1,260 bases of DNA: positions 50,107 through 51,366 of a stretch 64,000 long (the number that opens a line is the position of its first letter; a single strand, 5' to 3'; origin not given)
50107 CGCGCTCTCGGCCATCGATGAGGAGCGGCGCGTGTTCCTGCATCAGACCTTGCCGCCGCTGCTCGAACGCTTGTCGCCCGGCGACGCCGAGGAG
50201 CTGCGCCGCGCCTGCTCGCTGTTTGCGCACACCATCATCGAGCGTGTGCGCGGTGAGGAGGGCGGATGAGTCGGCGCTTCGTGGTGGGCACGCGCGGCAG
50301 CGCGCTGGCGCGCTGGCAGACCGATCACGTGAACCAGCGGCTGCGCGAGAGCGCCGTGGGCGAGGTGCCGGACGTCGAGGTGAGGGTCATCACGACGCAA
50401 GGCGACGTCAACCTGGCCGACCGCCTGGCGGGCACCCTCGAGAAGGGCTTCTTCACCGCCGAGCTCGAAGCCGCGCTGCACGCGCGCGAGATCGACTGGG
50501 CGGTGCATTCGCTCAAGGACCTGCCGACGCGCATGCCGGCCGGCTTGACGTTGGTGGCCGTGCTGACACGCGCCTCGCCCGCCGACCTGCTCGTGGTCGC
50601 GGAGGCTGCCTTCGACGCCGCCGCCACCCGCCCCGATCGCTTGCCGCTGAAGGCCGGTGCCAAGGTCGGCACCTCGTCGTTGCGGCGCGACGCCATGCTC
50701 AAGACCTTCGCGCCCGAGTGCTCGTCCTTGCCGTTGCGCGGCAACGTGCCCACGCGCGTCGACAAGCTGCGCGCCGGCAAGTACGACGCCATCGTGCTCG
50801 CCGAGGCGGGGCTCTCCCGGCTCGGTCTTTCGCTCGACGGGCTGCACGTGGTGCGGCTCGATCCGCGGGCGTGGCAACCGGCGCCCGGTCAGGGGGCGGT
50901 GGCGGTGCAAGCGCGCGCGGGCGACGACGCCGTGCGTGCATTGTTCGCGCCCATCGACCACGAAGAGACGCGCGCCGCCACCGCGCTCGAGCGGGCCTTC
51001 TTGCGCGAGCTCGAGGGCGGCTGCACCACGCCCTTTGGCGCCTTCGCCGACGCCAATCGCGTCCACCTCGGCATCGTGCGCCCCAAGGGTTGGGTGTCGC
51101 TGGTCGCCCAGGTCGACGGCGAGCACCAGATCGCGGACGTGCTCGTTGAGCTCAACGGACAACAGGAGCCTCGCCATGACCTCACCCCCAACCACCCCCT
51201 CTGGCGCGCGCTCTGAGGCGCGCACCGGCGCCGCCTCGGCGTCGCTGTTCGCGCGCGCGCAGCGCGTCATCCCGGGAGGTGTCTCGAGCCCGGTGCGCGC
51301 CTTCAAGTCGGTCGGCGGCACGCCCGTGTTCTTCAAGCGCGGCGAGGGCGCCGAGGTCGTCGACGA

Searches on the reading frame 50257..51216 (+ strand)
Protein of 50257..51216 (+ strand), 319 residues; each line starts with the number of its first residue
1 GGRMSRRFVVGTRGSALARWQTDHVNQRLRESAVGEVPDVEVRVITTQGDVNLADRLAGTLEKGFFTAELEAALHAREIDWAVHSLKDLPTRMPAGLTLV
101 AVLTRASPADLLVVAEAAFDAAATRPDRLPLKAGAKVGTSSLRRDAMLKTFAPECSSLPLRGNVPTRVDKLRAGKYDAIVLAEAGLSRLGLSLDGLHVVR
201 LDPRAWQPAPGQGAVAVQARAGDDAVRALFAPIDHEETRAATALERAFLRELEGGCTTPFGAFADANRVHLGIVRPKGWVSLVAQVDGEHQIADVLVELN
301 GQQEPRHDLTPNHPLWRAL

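Call 11: search_protein_families(library=pfam, proteins=[window:50257-51216:+], max_evalue=0.01)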
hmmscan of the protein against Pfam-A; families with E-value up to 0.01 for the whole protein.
window:50257-51216:+ (319 aa): 2 families
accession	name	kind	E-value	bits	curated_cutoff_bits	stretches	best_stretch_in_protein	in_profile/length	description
PF01379.25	Porphobil_deam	-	6.5e-66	222.3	22.1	1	9-227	2-206/207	Porphobilinogen deaminase, dipyromethane cofactor binding domain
PF03900.20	Porphobil_deamC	-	2.8e-08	34.4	26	1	243-271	5-35/74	Porphobilinogen deaminase, C-terminal domain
